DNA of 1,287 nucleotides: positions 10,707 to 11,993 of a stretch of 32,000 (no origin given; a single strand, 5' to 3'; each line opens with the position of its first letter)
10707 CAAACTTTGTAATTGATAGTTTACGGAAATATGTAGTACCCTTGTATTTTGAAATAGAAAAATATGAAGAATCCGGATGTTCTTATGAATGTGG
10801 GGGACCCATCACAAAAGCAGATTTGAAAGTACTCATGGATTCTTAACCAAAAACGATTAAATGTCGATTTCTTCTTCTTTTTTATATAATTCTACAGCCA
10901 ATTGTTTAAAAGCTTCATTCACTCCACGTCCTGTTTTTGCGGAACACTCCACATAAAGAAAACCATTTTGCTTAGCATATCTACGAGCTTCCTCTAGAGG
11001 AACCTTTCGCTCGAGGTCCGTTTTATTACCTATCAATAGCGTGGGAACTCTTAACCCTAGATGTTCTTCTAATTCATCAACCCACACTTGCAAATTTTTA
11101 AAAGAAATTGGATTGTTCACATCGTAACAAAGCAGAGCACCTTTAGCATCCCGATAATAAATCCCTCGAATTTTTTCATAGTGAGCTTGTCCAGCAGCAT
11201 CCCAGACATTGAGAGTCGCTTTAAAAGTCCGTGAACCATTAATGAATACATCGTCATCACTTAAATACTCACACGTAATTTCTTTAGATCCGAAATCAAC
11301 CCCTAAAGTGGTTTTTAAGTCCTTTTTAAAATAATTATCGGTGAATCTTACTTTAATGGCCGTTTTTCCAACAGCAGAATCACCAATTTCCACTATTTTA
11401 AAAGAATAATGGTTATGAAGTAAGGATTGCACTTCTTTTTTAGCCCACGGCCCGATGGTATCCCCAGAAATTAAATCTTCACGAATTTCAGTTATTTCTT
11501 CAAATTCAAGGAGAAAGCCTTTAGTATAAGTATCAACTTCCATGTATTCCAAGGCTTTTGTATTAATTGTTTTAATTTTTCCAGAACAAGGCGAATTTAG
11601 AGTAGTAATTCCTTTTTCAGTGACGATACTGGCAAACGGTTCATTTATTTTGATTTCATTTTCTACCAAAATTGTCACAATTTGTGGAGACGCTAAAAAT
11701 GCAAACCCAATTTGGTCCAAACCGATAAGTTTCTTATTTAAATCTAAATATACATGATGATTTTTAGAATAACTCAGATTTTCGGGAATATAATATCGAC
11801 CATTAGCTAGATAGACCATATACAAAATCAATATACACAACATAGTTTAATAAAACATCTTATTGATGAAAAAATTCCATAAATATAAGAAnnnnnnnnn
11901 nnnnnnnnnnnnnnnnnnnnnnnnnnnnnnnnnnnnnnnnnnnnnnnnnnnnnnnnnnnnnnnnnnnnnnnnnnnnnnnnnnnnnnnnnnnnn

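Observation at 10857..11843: GcvH-like (lipoyl-carrier-like) domain fused to a Rab-like small GTPase, next to the Hdr/sulfur-relay locus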

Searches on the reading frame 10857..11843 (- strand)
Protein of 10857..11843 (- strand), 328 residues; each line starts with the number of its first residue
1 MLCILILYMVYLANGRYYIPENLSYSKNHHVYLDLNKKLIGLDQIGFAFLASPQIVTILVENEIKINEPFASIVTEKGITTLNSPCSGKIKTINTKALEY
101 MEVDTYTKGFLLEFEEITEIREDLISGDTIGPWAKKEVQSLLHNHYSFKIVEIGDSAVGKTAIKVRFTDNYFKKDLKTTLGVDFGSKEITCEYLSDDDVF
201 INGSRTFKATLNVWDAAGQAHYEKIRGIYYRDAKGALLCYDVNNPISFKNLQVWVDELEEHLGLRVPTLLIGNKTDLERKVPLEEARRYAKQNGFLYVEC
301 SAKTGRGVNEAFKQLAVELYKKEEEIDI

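Call 3: search_protein_families(library=pfam, proteins=[window:10857-11843:-], max_evalue=1)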
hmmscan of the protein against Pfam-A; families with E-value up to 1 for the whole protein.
window:10857-11843:- (328 aa): 4 families
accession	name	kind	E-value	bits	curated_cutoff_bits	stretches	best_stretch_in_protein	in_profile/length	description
PF00071.28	Ras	-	5.9e-48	162.9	21.6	1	149-319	1-160/162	Ras family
PF08477.19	Roc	-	6.8e-26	91.3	27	1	149-276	1-119/119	Ras of Complex, Roc, domain of DAPkinase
PF00025.27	Arf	-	3.5e-08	33.6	22.3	1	138-316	5-171/174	ADP-ribosylation factor family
PF01597.25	GCV_H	-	0.0032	17.8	22.2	1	25-115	3-99/122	Glycine cleavage H-protein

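Call 6: search_solved_structures(query=window:10857-11843:-, max_evalue=1, show_alignments=1)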
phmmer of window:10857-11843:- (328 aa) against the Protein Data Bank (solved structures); distinct sequences matched with E-value up to 1: 847 (the best 60 are shown).
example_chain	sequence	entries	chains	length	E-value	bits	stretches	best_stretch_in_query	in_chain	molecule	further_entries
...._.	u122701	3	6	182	5.9e-37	130.9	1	145-322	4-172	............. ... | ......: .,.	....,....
2f9l_A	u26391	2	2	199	1.3e-35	126.5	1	146-321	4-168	RAB11B, member RAS oncogene family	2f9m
4ojk_A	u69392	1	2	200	3.4e-35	125.1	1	145-321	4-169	Ras-related protein Rab-11B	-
4lwz_A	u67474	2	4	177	1.4e-34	123.2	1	145-321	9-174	Ras-related protein Rab-11A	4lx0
5jcz_A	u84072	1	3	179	1.4e-34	123.1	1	145-321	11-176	Ras-related protein Rab-11A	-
1yzk_A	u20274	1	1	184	1.8e-34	122.8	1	145-321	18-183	Ras-related protein Rab-11A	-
5fbl_B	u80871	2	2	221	2.1e-34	122.5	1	145-321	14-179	Ras-related protein Rab-11A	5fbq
6iy1_F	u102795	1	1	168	4.3e-34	121.5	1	145-320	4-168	Ras-related protein Rab-11A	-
4c4p_A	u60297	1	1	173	4.4e-34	121.5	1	145-320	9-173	RAS-RELATED PROTEIN RAB-11A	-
6iy1_D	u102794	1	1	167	4.4e-34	121.5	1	145-320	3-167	Ras-related protein Rab-11A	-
6ixv_E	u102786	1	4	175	4.5e-34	121.4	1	145-320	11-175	Ras-related protein Rab-11A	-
1oiv_A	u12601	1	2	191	6e-34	121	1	145-320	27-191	RAS-RELATED PROTEIN RAB-11A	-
6iy1_A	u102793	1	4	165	6.1e-34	121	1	146-320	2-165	Ras-related protein Rab-11A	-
4uj5_A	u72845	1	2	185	1e-33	120.3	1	145-321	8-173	RAS-RELATED PROTEIN RAB-11A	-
4uj4_A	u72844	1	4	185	1.1e-33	120.2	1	145-321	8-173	Ras-related protein Rab-11A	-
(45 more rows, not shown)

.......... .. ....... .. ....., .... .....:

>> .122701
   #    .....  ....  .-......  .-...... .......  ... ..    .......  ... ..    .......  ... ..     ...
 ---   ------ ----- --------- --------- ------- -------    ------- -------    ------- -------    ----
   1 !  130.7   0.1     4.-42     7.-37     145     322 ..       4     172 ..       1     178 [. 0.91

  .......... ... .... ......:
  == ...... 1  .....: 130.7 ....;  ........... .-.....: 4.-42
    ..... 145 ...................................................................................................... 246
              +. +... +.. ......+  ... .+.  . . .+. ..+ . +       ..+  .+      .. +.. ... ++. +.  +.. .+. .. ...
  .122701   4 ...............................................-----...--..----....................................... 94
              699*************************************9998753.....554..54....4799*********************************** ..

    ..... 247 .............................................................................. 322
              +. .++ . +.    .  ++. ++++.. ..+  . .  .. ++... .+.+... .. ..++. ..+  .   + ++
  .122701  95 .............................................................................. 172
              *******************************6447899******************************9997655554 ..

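Call 8: find_homologous_proteins(query=window:10857-11843:-, max_evalue=1e-10)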
Query window:10857-11843:- (328 aa): 209 proteins with E <= 1e-10 among 1718 candidates; the best 120 are listed.
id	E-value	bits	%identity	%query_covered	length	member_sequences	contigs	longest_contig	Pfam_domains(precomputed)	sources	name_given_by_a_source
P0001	1.2e-211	720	100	98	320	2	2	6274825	PF00025.28,PF08477.20,PF00071.29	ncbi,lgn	ncbi:GTP-binding protein [Candidatus Lokiarchaeum ossiferum]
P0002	1.2e-188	644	89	98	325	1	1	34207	PF00025.28,PF08477.20,PF00071.29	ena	-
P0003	1.7e-173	594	82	97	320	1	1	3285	PF00025.28,PF08477.20,PF00071.29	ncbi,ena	-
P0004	1.1e-139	483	67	96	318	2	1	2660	PF00025.28,PF08477.20,PF00071.29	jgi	jgi:small GTP-binding protein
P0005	1.2e-139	483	67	95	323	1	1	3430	PF00025.28,PF08477.20,PF00071.29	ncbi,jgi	-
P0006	8.8e-138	477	67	97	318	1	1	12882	PF00025.28,PF08477.20,PF00071.29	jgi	jgi:small GTP-binding protein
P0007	2.0e-137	476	65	97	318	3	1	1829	PF00025.28,PF08477.20,PF00071.29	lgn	-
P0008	6.2e-137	474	66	97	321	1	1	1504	PF00025.28,PF08477.20,PF00071.29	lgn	-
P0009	3.7e-136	472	66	96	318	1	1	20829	PF00025.28,PF08477.20,PF00071.29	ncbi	-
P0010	2.4e-135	469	66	96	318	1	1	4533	PF00025.28,PF08477.20,PF00071.29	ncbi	-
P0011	9.4e-135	467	65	96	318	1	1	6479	PF00025.28,PF08477.20,PF00071.29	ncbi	-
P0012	1.0e-134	467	64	97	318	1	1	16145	PF00025.28,PF08477.20,PF00071.29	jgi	jgi:small GTP-binding protein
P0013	1.9e-133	463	65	96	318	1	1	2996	PF00025.28,PF08477.20,PF00071.29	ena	-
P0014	7.1e-133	461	65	96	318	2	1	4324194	PF00025.28,PF08477.20,PF00071.29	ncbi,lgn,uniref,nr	ncbi:GTP-binding protein [Promethearchaeum syntrophicum]|uniref:GTP-binding protein n=1 Tax=Promethe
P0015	1.3e-132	460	63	97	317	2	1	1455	PF00025.28,PF08477.20,PF00071.29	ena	-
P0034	9.9e-128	444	62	97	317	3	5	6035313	PF00025.28,PF08477.20,PF00071.29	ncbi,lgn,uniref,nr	ncbi:hypothetical protein NEF87_002033 [Candidatus Lokiarchaeum ossiferum]|uniref:GTP-binding protei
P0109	1.2e-83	299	47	95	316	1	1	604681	PF01597.26,PF00025.28,PF08477.20,PF00071.29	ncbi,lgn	-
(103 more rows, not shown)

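Call 28: find_related_loci(query=A1, collection=genome_contigs, flank=10000)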
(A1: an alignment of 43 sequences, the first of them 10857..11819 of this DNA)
Query A1 (320 aa) in genome_contigs; peptide patterns used: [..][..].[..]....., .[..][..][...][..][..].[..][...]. (x = any residue, [..] = any of these).
506 stretches matched a pattern; 108 encode a relative of the query (tblastn E <= 1e-3); the best 80 are kept; 79 distinct loci.
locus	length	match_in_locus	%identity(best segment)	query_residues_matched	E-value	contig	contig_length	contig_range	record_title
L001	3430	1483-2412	67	1-311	2e-147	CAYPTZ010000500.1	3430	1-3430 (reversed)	MAG TPA_asm: uncultured archaeon isolate binchicken_co116_149 genome assembly, contig: NODE_37395_length_3430_cov_4.8645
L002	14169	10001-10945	65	1-316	1e-138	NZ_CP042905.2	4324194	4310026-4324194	Promethearchaeum syntrophicum strain MK-D1 chromosome, complete genome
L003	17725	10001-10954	63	1-319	3e-137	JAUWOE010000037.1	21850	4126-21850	MAG: Promethearchaeum sp. isolate CSMAG_2442 CSMAG_2442_k141_1163863_length_21850_cov_8.0000, whole genome shotgun seque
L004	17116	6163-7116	63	1-319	9e-137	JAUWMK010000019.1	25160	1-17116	MAG: Promethearchaeum sp. isolate CSMAG_2396 CSMAG_2396_k141_358779_length_25160_cov_7.0000, whole genome shotgun sequen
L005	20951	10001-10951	64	1-318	4e-137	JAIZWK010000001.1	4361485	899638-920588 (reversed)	MAG: Candidatus Harpocratesius repetitus isolate FW102 FWG169_LokiFW102v12_contig001_4361485bp, whole genome shotgun seq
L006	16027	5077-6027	63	1-319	7e-136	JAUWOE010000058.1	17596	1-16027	MAG: Promethearchaeum sp. isolate CSMAG_2442 CSMAG_2442_k141_6222_length_17596_cov_7.2472, whole genome shotgun sequence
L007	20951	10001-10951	62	1-319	4e-135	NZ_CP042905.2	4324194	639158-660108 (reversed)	Promethearchaeum syntrophicum strain MK-D1 chromosome, complete genome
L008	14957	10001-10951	63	1-318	2e-134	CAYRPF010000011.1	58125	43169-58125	MAG TPA_asm: uncultured archaeon isolate binchicken_co256_1 genome assembly, contig: NODE_551_length_58125_cov_7.468349,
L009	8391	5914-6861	62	1-318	1e-132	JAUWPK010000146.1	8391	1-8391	MAG: Promethearchaeum sp. isolate CSMAG_2474 CSMAG_2474_k141_43356_length_8391_cov_6.0000, whole genome shotgun sequence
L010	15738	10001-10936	62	1-314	7e-132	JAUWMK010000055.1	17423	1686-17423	MAG: Promethearchaeum sp. isolate CSMAG_2396 CSMAG_2396_k141_938776_length_17423_cov_6.0000, whole genome shotgun sequen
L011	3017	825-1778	60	1-319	3e-136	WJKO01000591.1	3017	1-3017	MAG: Promethearchaeota archaeon isolate Bin_342 k141_3170856, whole genome shotgun sequence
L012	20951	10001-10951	61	1-318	2e-126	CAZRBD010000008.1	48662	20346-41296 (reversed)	MAG TPA_asm: uncultured archaeon isolate SRP179991_co3_105 genome assembly, contig: NODE_108_length_48662_cov_6.825375,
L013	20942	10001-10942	62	1-313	1e-125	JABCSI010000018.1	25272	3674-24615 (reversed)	MAG: Promethearchaeota archaeon isolate HM1_B6_4 NODE_602_length_25272_cov_0.596540, whole genome shotgun sequence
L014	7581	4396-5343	56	1-318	1e-124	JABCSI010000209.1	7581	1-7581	MAG: Promethearchaeota archaeon isolate HM1_B6_4 NODE_7463_length_7581_cov_0.585726, whole genome shotgun sequence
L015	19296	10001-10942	59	1-316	2e-122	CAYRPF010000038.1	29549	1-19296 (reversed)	MAG TPA_asm: uncultured archaeon isolate binchicken_co256_1 genome assembly, contig: NODE_2556_length_29549_cov_6.928358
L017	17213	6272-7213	46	1-313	9e-92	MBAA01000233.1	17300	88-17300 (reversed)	MAG: Promethearchaeota archaeon CR_4 RBG_13_scaffold_2443, whole genome shotgun sequence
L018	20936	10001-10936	47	1-313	2e-88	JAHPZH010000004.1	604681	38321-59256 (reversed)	MAG: Candidatus Helarchaeota archaeon isolate LW55_61 NODE_13_length_604681_cov_15.829073, whole genome shotgun sequence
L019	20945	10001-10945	45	1-317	4e-88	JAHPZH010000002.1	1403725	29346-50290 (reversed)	MAG: Candidatus Helarchaeota archaeon isolate LW55_61 NODE_3_length_1403725_cov_15.561144, whole genome shotgun sequence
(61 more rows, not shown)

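Call 30: predict_structure(alignment_id=A1)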
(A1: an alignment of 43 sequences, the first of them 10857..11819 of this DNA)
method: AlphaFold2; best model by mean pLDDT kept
length: 320 residues; sequences in the alignment: 43
mean_pLDDT: 88.9   pTM: 0.67
mean pLDDT of the five models: 88.9, 86.1, 85.4, 84.2, 84.1
residues with pLDDT >= 90: 200; 70-90: 96; 50-70: 19; < 50: 5
segments of 3 or more residues with pLDDT < 50: 166-169
pLDDT, mean of each block of 10 residues (from residue 1): 85 95 97 96 93 97 94 97 97 95 98 96 92 83 89 73 54 74 80 72 86 82 92 95 95 94 93 97 97 85 90 81
secondary structure, 60 per line:
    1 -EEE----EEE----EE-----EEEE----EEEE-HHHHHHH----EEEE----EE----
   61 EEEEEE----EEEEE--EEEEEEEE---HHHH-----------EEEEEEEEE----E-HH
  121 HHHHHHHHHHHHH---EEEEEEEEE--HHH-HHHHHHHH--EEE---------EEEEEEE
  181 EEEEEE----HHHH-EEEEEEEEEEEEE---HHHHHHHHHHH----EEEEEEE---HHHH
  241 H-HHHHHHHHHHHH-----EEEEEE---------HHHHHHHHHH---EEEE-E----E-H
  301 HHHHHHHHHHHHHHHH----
elements in order: E2-4 E9-11 E23-26 E31-34 H36-42 E47-50 E61-66 E71-75 E78-85 H89-92 E104-112 H119-133 E137-145 H152-159 E162-164 E174-186 H191-194 E196-208 H212-222 E227-233 H237-241 H243-254 E260-265 H275-284 E288-291 H300-316

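Call 32: find_encoding_contigs(protein=P0034, flank=10000, max_places=2)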
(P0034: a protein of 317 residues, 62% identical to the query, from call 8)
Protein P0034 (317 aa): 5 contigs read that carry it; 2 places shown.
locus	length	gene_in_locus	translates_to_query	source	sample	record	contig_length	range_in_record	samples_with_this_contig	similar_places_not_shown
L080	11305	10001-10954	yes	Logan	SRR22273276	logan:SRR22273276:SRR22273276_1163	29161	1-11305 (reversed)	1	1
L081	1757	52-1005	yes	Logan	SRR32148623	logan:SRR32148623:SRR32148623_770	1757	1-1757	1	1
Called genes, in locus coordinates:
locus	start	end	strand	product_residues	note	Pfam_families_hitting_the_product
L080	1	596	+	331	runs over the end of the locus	PF00025:Arf, PF00071:Ras, PF04670:Gtr1_RagA (weak), PF08477:Roc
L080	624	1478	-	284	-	PF02517:Rce1-like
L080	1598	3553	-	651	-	PF12740:PETase, PF00561:Abhydrolase_1, PF12146:Hydrolase_4, PF12697:Abhydrolase_6 (weak)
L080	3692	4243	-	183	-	PF24038:DUF7347 (weak), PF01022:HTH_5 (weak)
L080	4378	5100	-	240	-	PF01209:Ubie_methyltran (weak), PF13489:Methyltransf_23, PF05401:NodS (weak), PF13847:Methyltransf_31, PF08241:Methyltransf_11, PF08242:Methyltransf_12, PF13649:Methyltransf_25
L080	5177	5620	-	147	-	PF13183:Fer4_8 (faint), PF13534:Fer4_17 (faint), PF14697:Fer4_21 (faint), PF00037:Fer4 (weak), PF13237:Fer4_10 (weak), PF12838:Fer4_7, PF13187:Fer4_9 (weak), PF00037:Fer4 (weak), +4 more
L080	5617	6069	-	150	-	PF02662:FlpD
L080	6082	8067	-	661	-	PF13450:NAD_binding_8 (weak), PF12838:Fer4_7 (weak), PF13187:Fer4_9, PF13237:Fer4_10, PF00037:Fer4 (weak), PF13237:Fer4_10 (weak), PF14697:Fer4_21, PF12838:Fer4_7, +8 more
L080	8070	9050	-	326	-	PF02754:CCG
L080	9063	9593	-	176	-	PF13183:Fer4_8, PF13237:Fer4_10, PF12838:Fer4_7 (weak), PF13187:Fer4_9, PF13534:Fer4_17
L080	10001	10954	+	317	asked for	PF00025:Arf, PF00071:Ras, PF08477:Roc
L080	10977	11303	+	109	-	?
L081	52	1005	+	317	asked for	PF00025:Arf, PF00071:Ras, PF08477:Roc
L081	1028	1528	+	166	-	-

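Call 35: search_protein_families(library=pfam, proteins=[L081:1028-1528:+], max_evalue=0.1)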
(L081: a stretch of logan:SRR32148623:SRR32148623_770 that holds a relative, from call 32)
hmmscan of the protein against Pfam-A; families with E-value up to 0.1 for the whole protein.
L081:1028-1528:+ (166 aa): 0 families

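Call 44: find_encoding_contigs(protein=P0109, flank=8000, max_places=1)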
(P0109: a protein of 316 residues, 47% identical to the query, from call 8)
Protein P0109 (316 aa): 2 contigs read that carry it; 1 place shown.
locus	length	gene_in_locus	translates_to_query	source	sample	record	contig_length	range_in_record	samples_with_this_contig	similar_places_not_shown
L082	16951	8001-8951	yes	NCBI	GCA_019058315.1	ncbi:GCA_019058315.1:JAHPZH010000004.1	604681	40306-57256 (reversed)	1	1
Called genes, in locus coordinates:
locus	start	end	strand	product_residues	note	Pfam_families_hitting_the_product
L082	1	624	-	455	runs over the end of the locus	PF01032:FecCD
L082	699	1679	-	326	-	PF01497:Peripla_BP_2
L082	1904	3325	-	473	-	-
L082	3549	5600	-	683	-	PF02129:Peptidase_S15, PF12146:Hydrolase_4, PF12697:Abhydrolase_6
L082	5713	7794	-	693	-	PF02129:Peptidase_S15, PF00561:Abhydrolase_1, PF12146:Hydrolase_4, PF12740:PETase (faint), PF12697:Abhydrolase_6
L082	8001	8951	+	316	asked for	PF01597:GCV_H, PF00025:Arf, PF00071:Ras, PF08477:Roc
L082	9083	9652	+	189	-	PF01613:Flavin_Reduct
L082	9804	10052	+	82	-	-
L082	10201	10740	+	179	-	PF00132:Hexapep, PF25084:LbH_EIF2B (faint), PF25087:GMPPB_C (faint), PF00132:Hexapep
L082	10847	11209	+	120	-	-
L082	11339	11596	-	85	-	-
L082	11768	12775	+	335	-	-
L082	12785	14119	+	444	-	PF14535:AMP-binding_C_2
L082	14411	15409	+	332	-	-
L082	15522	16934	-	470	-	PF00996:GDI (faint), PF01593:Amino_oxidase, PF13450:NAD_binding_8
